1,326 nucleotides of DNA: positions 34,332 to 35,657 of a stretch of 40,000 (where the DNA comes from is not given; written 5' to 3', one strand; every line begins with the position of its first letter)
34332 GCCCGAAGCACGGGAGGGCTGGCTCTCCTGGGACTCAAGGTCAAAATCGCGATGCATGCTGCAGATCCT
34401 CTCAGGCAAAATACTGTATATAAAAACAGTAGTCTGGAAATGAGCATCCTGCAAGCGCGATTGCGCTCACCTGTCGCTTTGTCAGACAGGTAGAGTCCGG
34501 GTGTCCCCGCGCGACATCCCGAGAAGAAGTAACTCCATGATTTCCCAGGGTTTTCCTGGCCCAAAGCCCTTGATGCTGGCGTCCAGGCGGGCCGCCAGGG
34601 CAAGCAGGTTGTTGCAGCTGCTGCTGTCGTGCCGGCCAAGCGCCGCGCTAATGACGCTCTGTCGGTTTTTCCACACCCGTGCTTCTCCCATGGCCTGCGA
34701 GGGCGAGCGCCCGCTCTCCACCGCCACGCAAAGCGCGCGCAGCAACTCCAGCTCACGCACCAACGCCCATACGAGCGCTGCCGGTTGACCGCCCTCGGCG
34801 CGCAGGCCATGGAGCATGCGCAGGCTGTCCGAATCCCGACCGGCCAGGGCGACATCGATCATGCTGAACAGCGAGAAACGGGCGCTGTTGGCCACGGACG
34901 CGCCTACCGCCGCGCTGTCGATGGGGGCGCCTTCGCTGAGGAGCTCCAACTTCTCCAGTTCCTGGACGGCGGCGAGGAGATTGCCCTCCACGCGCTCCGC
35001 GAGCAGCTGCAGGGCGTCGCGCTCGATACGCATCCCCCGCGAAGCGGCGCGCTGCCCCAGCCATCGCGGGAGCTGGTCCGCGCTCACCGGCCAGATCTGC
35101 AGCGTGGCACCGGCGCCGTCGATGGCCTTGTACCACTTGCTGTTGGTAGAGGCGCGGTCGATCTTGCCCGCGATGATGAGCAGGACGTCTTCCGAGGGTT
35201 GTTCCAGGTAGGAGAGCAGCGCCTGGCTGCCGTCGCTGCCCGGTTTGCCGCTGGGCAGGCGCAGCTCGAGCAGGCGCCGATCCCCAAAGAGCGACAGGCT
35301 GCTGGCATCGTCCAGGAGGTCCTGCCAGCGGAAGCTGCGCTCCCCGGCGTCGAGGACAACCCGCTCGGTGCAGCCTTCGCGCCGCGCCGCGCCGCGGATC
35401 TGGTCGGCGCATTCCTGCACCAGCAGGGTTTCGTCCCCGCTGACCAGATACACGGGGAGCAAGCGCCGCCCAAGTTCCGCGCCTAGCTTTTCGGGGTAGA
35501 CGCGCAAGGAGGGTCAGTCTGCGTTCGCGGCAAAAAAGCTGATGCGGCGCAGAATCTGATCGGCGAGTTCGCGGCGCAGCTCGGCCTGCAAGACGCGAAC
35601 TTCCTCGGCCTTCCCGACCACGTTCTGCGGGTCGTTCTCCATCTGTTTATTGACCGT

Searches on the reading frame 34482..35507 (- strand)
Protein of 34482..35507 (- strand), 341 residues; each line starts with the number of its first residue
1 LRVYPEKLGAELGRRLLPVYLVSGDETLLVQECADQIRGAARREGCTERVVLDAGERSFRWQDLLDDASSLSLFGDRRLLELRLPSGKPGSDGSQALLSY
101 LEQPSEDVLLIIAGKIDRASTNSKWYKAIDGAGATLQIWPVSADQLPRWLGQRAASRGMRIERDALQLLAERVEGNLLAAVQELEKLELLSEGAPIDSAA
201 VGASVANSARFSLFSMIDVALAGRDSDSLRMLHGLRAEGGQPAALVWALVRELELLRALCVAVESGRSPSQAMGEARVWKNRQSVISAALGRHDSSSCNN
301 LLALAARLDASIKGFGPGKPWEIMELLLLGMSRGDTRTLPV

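Call 9: search_protein_families(library=ncbifam, proteins=[window:34482-35507:-])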
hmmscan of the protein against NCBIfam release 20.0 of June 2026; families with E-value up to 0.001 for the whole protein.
window:34482-35507:- (341 aa): 7 families
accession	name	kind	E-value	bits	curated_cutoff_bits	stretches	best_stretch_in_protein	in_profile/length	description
TIGR01128.2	holA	equivalog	2.2e-79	267.1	80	1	19-330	1-315/316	DNA polymerase III subunit delta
NF006302.0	PRK08487.1-5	equivalog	2.3e-09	37.3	296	1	12-248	10-235/323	DNA polymerase III subunit delta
NF004165.0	PRK05629.1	equivalog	6e-08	32.1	301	1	15-323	5-307/319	DNA polymerase III subunit delta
TIGR02397.1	dnaX_nterm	equivalog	4.3e-06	26.2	250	1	95-258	135-292/355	DNA polymerase III subunit gamma/tau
NF005918.0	PRK07914.1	equivalog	9e-06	25.4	420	1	18-315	7-299/321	hypothetical protein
NF011523.0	PRK14962.1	equivalog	0.00018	20.4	576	1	95-250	135-284/474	DNA polymerase III subunits gamma and tau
NF009067.0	PRK12402.1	equivalog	0.00075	18.6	317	1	119-242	162-284/340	replication factor C small subunit 2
